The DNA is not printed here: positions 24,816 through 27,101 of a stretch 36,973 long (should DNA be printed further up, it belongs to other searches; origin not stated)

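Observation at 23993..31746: AraC-flanked operon joining a cytoplasmic radical enzyme pair to two extracellular lipoproteins, with no transporter permease and no microcompartment genes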

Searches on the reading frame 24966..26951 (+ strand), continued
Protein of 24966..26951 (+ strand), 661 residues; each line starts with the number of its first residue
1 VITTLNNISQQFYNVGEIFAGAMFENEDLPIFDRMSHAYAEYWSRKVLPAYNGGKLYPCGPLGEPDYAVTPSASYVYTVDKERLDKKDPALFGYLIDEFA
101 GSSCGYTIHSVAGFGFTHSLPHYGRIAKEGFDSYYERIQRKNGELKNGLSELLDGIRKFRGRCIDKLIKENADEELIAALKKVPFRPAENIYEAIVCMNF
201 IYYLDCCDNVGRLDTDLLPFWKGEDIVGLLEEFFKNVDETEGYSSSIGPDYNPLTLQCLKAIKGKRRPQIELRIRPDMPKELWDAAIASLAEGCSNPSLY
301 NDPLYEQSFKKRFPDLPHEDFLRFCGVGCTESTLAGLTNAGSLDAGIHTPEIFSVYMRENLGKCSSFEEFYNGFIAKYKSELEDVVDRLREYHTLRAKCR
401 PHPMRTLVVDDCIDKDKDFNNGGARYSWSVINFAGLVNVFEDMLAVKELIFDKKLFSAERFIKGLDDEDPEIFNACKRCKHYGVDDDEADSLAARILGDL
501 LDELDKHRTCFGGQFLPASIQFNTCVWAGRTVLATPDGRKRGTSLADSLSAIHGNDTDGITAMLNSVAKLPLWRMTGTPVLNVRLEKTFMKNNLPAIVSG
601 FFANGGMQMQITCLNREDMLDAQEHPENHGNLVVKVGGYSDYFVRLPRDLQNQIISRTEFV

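Call 26: search_protein_families(library=pfam, alignment_id=A2, max_evalue=0.00001)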
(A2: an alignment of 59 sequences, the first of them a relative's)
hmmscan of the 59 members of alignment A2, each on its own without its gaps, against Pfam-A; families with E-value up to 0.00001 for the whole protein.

A. member 1, L002:12925-15051:+ (709 aa): 0 families

B. families by the number of members that match (of 59 scanned): 69 families (the first 25 are shown)
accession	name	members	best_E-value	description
PF00892.27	EamA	5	6.6e-17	EamA-like transporter family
PF01547.30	SBP_bac_1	3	8.6e-28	Bacterial extracellular solute-binding protein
PF13416.11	SBP_bac_8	3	1.7e-22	Bacterial extracellular solute-binding protein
PF02518.31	HATPase_c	2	2.9e-28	Histidine kinase-, DNA gyrase B-, and HSP90-like ATPase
PF00072.30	Response_reg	2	2.8e-26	Response regulator receiver domain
PF00486.34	Trans_reg_C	2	4.9e-22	Transcriptional regulatory protein, C terminal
PF00512.31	HisKA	2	1.7e-18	His Kinase A (phospho-acceptor) domain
PF12833.13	HTH_18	2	2.4e-18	Helix-turn-helix domain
PF00165.29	HTH_AraC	2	7.2e-08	Bacterial regulatory helix-turn-helix proteins, AraC family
PF07451.17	SpoVAD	1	5e-144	Stage V sporulation protein AD (SpoVAD)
PF00501.34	AMP-binding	1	6.1e-97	AMP-binding enzyme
PF01032.23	FecCD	1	3.3e-82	FecCD transport family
PF20979.2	Arginosuc_syn_C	1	1.5e-71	Arginosuccinate synthase C-terminal domain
PF00764.25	Arginosuc_synth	1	5.8e-66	Arginosuccinate synthase N-terminal HUP domain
PF00009.33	GTP_EFTU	1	2.8e-53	Elongation factor Tu GTP binding domain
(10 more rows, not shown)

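Call 28: search_protein_families(library=pfam, proteins=[L053:5241-6953:+, L073:13527-14297:+, L045:5148-6212:-, L015:8135-9070:+, L029:19266-20153:-, L044:5426-7723:-, L020:9412-10314:+, L010:14868-16559:+, L012:206-1936:-, L015:14668-16824:+], max_evalue=0.0001)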
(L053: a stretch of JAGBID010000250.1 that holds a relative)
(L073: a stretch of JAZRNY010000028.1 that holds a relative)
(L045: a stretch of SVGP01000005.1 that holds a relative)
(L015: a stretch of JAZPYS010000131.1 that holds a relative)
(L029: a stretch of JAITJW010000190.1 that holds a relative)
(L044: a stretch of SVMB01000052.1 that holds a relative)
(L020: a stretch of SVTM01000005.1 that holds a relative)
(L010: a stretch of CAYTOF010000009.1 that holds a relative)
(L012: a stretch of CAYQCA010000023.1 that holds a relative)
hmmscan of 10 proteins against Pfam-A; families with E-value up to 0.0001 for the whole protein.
L053:5241-6953:+ (571 aa): 2 families
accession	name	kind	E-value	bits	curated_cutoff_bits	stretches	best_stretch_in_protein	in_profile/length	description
PF00664.28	ABC_membrane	-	2.7e-40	139.2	28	1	20-286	4-272/274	ABC transporter transmembrane region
PF00005.33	ABC_tran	-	8.8e-30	104.5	25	1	354-496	2-135/137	ABC transporter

L073:13527-14297:+ (257 aa): 2 families
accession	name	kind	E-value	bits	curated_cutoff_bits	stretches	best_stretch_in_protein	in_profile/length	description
PF13561.12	adh_short_C2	-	5.8e-43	147.6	27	1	15-250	1-235/236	Enoyl-(Acyl carrier protein) reductase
PF00106.31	adh_short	-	4e-40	137.8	26.6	1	9-210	1-190/195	short chain dehydrogenase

L045:5148-6212:- (355 aa): 1 family
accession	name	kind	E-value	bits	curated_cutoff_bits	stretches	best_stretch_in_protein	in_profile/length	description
PF01208.23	URO-D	-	9.5e-18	64.7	23.9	1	159-351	151-346/346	Uroporphyrinogen decarboxylase (URO-D)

L015:8135-9070:+ (312 aa): 1 family
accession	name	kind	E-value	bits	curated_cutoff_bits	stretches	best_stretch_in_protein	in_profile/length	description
PF00528.27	BPD_transp_1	-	3.4e-18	66.4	26.4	1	98-307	1-183/184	Binding-protein-dependent transport system inner membrane component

L029:19266-20153:- (296 aa): 0 families

L044:5426-7723:- (766 aa): 2 families
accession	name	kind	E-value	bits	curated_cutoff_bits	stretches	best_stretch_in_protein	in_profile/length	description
PF16126.11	DUF4838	-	3.2e-55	188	26.6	1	112-458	1-324/325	Domain of unknown function (DUF4838)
PF03648.19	Glyco_hydro_67N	-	5.7e-06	27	24.3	1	8-103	29-120/120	Glycosyl hydrolase family 67 N-terminus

L020:9412-10314:+ (301 aa): 2 families
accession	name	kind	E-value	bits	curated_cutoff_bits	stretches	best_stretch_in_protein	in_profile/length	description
PF00892.27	EamA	-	6.6e-17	62.5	28.2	2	162-298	4-134/135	EamA-like transporter family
PF06800.18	Sugar_transport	-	1.3e-07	31.7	26.3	1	45-296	30-272/280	Sugar transport protein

L010:14868-16559:+ (564 aa): 2 families
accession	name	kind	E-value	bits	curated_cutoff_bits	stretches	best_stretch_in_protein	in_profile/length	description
PF00501.34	AMP-binding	-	5.5e-54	183.9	29.9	1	26-412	3-384/384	AMP-binding enzyme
PF23562.2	AMP-binding_C_3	-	5.1e-05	24.1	20.8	0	449-551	2-99/124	AMP-binding enzyme C-terminal domain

L012:206-1936:- (577 aa): 0 families

L015:14668-16824:+ (719 aa): 2 families
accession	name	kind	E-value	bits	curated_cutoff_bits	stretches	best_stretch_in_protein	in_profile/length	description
PF12833.13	HTH_18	-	2.4e-18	66.6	33.6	1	638-711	6-79/80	Helix-turn-helix domain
PF00165.29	HTH_AraC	-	7.2e-08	32.8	26.6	0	672-710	1-41/42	Bacterial regulatory helix-turn-helix proteins, AraC family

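Call 29: search_solved_structures(query=A1, max_evalue=0.00001, show_alignments=2)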
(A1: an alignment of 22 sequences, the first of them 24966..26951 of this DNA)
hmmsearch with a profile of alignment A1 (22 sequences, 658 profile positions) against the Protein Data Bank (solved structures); distinct sequences matched with E-value up to 0.00001: 36.
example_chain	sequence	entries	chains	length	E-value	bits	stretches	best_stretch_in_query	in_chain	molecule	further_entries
8id0_A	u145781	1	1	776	1.3e-67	231.8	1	264-657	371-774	formate C-acetyltransferase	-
6vxc_A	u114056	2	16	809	3.8e-67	230.3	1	262-657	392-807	Trans-4-hydroxy-L-proline dehydratase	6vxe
1r8w_A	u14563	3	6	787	5.1e-65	223.2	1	262-657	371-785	glycerol dehydratase | B12-independent glycerol dehydratase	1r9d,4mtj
9rco_A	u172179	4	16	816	1.2e-62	215.3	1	248-657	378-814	Glycyl radical protein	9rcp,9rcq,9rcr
8yjo_A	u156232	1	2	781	1.3e-62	215.2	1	248-657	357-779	Probable dehydratase PflD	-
5i2a_A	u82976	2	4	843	2.8e-62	214.2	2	460-657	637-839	Diol-dehydratase | Diol dehydratase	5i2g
2f3o_A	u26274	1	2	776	2.5e-60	207.8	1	248-655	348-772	pyruvate formate-lyase 2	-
8id7_A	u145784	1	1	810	2e-58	201.5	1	248-657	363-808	Probable dehydratase YbiW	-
8yjn_A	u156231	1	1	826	2.1e-58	201.4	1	248-657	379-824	Probable dehydratase YbiW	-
8id1_A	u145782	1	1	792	2.3e-58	201.2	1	248-657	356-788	Formate C-acetyltransferase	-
6xs4_A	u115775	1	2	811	2.6e-58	201.1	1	248-657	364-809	Formate C-acetyltransferase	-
8iof_A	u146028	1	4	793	9.4e-58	199.2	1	167-657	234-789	Benzylsuccinate synthase alpha subunit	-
5a0z_A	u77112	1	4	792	4e-56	193.8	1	243-656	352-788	CHOLINE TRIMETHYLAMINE LYASE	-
5a0u_A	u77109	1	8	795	4.1e-56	193.8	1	243-656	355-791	CHOLINE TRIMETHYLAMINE LYASE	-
7vua_A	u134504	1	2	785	4.1e-56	193.8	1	248-656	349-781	HplG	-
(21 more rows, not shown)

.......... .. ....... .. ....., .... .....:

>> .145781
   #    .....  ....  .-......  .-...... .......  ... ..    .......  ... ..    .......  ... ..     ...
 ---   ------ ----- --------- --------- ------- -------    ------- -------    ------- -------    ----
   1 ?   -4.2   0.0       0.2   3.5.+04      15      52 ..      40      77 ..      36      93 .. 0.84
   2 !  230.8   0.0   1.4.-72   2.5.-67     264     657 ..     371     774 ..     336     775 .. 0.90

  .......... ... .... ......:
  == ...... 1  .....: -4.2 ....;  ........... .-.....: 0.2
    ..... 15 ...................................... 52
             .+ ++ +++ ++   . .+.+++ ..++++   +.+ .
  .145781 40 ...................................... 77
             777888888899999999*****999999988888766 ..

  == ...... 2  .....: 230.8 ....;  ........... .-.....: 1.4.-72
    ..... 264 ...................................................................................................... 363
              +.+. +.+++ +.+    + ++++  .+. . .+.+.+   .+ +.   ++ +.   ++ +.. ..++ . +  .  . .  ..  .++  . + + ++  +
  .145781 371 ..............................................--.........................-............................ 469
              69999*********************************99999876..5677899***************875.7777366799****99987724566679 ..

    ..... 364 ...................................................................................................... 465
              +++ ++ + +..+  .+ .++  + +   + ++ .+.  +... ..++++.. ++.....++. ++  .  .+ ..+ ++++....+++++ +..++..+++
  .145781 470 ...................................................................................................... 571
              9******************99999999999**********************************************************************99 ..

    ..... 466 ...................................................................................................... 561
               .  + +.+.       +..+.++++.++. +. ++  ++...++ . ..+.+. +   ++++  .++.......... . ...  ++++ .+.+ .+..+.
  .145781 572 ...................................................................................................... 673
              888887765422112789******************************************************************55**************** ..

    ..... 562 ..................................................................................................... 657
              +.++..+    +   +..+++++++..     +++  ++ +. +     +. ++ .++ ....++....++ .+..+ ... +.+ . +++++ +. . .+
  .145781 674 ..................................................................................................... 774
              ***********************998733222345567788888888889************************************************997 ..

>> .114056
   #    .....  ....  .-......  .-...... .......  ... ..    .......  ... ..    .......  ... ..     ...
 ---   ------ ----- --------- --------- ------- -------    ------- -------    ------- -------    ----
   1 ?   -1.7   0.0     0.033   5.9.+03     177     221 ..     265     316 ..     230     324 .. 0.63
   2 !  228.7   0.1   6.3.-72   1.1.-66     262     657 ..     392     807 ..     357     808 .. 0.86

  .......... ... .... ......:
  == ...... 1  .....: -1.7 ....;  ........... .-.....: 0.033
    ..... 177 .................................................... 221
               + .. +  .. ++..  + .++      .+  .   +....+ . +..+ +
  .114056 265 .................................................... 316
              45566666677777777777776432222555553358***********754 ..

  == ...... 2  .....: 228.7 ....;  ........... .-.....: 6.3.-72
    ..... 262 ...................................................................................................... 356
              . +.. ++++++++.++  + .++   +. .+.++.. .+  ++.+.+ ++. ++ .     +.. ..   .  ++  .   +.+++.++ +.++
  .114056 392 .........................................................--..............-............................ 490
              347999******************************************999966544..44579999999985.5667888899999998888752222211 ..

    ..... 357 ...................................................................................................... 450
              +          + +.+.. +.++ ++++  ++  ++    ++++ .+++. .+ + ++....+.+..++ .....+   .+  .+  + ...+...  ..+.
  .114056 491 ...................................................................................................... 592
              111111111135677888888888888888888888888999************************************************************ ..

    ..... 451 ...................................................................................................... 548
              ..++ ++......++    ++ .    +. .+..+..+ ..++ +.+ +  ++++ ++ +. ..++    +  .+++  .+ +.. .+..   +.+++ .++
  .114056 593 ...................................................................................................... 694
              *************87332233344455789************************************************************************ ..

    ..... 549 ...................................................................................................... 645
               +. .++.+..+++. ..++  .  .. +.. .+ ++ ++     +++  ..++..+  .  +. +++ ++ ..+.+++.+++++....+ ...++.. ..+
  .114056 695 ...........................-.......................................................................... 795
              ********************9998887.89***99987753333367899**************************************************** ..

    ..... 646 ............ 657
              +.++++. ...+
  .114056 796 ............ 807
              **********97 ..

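Call 52: search_protein_families(library=pfam, proteins=[L002:12925-15051:+], max_evalue=0.01)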
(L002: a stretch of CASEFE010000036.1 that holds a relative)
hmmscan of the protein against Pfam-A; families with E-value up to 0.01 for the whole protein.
L002:12925-15051:+ (709 aa): 0 families

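Call 61: search_protein_families(library=pfam, alignment_id=A4, max_evalue=0.00001)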
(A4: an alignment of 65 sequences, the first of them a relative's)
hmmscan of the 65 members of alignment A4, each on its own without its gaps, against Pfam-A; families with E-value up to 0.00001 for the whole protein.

A. member 1, L001:8086-9039:+ (318 aa): 1 family
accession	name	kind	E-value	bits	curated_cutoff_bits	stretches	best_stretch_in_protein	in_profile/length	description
PF08486.15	SpoIID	-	1.1e-24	87.3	23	1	51-156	7-97/97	Stage II sporulation protein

B. families by the number of members that match (of 65 scanned): 87 families (the first 25 are shown)
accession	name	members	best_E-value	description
PF06081.17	ArAE_1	3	2.8e-12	Aromatic acid exporter family member 1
PF13515.12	FUSC_2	3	8.5e-08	Fusaric acid resistance protein-like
PF05580.18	Peptidase_S55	2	9.5e-73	SpoIVB peptidase S55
PF02800.25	Gp_dh_C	2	3.5e-52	Glyceraldehyde 3-phosphate dehydrogenase, C-terminal domain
PF13561.12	adh_short_C2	2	5.2e-52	Enoyl-(Acyl carrier protein) reductase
PF00106.31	adh_short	2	1.2e-49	short chain dehydrogenase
PF12833.13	HTH_18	2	3.1e-19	Helix-turn-helix domain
PF00165.29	HTH_AraC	2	1.2e-16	Bacterial regulatory helix-turn-helix proteins, AraC family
PF08659.16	KR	2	3.7e-13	KR domain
PF17820.7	PDZ_6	2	2.7e-09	PDZ domain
PF02652.20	Lactate_perm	1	1e-115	L-lactate permease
PF00291.31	PALP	1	2.3e-82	Pyridoxal-phosphate dependent enzyme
PF00579.31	tRNA-synt_1b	1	5e-78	tRNA synthetases class I (W and Y)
PF13306.12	LRR_5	1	1.8e-77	BspA type Leucine rich repeat region (6 copies)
PF07726.17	AAA_3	1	5.7e-65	ATPase family associated with various cellular activities (AAA)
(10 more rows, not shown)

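Call 65: predict_structure(alignment_id=A1)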
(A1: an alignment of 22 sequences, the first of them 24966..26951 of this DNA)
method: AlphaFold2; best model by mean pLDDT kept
length: 661 residues; sequences in the alignment: 22
mean_pLDDT: 91.7   pTM: 0.91
mean pLDDT of the five models: 91.7, 89.6, 89.2, 88.8, 87.9
residues with pLDDT >= 90: 493; 70-90: 153; 50-70: 12; < 50: 3
segments of 3 or more residues with pLDDT < 50: 1-3
pLDDT, mean of each block of 10 residues (from residue 1): 69 95 93 96 92 93 82 91 94 90 82 82 96 96 94 97 98 98 98 98 88 94 97 93 89 96 90 95 96 87 94 91 75 85 86 97 98 98 94 93 94 94 92 94 97 97 96 94 94 98 94 89 80 91 88 79 95 92 93 96 94 91 91 84 89 90 88
secondary structure, 60 per line:
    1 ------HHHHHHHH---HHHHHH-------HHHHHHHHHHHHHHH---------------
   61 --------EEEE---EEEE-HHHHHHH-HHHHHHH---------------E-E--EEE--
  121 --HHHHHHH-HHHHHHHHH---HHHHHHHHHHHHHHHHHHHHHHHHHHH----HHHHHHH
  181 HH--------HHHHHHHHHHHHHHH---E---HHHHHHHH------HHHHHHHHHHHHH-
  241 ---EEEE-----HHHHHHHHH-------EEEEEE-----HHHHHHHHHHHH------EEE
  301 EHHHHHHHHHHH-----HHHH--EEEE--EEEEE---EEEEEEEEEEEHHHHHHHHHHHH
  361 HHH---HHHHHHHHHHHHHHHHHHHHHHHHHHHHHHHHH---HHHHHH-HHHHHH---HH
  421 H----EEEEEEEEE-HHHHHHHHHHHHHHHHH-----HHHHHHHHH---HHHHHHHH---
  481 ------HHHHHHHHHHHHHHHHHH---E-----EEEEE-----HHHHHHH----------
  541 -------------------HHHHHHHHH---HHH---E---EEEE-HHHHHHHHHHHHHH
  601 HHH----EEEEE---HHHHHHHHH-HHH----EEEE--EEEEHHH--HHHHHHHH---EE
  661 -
elements in order: H7-14 H18-23 H31-45 E69-72 E76-79 H81-87 H89-95 E116-118 H123-129 H131-139 H143-169 H174-182 H191-205 H213-220 H227-239 E244-247 H253-261 E269-274 H280-291 E298-301 H302-312 H318-321 E324-327 E330-334 E338-348 H349-363 H367-399 H403-408 H410-415 E426-434 H436-452 H458-466 H470-477 H487-504 E514-518 H524-530 H560-568 E582-585 H587-603 E608-612 H616-624 E633-636 E639-642 H648-655
